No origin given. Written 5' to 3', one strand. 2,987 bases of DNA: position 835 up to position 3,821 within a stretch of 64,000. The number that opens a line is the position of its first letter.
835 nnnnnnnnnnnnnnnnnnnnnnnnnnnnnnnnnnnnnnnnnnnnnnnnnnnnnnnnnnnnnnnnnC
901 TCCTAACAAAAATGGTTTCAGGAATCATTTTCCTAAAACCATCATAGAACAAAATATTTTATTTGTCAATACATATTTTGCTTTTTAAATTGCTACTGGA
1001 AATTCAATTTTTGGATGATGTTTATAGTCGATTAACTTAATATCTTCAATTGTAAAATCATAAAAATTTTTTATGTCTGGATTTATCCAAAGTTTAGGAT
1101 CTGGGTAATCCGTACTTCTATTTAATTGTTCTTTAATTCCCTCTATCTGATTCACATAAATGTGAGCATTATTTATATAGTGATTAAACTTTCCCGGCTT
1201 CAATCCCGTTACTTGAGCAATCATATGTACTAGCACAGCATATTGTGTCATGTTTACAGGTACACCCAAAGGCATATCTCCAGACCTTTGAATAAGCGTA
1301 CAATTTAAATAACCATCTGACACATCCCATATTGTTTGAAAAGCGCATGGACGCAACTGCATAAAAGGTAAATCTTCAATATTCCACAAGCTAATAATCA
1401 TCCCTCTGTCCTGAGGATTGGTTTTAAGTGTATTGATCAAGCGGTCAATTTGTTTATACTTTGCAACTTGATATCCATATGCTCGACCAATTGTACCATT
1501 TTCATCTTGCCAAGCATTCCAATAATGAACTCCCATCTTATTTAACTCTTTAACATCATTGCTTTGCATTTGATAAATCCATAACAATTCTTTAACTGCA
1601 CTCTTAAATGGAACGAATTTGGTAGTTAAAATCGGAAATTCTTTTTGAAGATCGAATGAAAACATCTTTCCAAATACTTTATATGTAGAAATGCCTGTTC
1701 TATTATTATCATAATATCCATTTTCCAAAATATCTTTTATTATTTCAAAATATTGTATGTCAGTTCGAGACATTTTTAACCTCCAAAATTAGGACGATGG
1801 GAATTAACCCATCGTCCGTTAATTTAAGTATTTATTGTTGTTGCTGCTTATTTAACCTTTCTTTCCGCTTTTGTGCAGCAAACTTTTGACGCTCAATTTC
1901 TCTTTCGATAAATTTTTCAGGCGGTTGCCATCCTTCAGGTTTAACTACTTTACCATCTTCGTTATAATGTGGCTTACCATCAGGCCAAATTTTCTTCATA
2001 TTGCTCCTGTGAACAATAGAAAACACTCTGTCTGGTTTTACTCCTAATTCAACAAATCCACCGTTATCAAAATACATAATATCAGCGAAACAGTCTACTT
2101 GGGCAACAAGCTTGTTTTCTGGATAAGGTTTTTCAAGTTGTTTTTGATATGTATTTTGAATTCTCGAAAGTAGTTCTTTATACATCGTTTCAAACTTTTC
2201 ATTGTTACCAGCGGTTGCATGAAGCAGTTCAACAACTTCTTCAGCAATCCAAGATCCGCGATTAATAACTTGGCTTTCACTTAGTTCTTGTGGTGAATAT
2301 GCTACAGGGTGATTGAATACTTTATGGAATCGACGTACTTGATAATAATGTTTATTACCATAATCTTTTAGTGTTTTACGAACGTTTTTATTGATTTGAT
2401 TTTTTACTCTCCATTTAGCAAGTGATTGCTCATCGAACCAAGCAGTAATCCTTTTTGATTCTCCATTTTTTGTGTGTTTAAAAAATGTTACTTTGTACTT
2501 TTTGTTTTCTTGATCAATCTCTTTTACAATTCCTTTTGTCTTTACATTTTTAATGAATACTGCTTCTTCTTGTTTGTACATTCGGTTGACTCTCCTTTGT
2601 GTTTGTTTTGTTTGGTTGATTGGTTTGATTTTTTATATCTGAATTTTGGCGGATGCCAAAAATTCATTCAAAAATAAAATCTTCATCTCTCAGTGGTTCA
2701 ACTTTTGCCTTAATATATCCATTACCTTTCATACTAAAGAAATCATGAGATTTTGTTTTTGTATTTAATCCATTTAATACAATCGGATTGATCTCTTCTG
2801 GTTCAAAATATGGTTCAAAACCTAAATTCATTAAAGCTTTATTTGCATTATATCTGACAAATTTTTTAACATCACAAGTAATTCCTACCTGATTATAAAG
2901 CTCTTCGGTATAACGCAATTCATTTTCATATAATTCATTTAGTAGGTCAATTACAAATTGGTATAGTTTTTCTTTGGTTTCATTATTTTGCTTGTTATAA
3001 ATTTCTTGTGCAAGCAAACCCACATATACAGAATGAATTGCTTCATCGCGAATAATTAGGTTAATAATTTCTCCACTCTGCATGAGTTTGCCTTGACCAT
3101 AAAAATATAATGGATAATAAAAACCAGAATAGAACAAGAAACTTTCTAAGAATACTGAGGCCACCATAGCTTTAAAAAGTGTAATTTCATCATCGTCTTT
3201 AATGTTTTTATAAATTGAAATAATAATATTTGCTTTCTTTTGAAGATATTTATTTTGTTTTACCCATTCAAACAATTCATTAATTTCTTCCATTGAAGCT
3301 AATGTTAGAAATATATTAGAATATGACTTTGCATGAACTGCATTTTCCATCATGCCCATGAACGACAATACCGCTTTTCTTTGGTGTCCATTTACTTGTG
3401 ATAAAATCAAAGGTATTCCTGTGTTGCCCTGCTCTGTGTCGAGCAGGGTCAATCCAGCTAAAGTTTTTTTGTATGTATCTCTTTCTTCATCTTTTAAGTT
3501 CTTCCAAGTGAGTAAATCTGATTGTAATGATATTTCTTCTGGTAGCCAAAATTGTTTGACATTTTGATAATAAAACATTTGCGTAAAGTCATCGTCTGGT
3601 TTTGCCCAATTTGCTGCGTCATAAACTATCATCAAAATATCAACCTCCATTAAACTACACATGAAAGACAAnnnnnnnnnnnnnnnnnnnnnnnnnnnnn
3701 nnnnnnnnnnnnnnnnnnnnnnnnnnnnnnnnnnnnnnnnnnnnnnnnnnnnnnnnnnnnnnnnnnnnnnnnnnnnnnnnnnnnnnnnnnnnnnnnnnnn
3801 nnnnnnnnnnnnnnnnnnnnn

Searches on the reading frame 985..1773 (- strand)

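Call 85: search_protein_families(library=pfam, proteins=[window:985-1773:-], max_evalue=0.001)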
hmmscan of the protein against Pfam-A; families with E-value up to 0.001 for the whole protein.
window:985-1773:- (262 aa): 1 family
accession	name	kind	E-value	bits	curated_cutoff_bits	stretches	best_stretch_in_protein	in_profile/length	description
PF00303.24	Thymidylat_synt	-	8.3e-97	323.9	24.3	1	7-262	2-266/266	Thymidylate synthase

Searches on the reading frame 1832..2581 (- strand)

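Call 85: search_protein_families(library=pfam, proteins=[window:1832-2581:-], max_evalue=0.001)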
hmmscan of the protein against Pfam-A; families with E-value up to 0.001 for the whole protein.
window:1832-2581:- (249 aa): 1 family
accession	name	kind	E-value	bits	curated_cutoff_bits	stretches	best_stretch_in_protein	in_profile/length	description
PF01503.22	PRA-PH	-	7.1e-13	49.2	21.3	1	82-194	1-86/86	Phosphoribosyl-ATP pyrophosphohydrolase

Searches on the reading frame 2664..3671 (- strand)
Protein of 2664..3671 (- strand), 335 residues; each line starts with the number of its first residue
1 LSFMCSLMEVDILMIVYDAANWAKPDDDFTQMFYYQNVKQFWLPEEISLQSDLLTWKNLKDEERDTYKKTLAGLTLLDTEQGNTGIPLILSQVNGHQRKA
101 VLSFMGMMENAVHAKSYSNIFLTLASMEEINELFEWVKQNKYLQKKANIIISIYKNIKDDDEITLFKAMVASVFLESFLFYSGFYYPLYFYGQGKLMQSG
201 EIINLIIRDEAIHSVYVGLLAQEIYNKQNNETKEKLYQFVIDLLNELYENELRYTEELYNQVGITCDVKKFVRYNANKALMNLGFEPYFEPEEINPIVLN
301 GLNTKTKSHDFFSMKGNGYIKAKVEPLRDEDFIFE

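Call 85: search_protein_families(library=pfam, proteins=[window:2664-3671:-], max_evalue=0.001)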
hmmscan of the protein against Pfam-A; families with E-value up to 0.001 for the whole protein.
window:2664-3671:- (335 aa): 1 family
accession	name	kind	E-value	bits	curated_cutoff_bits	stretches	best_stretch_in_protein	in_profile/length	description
PF00268.27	Ribonuc_red_sm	-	2.8e-85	286.5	33.6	1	20-296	2-281/281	Ribonucleotide reductase, small chain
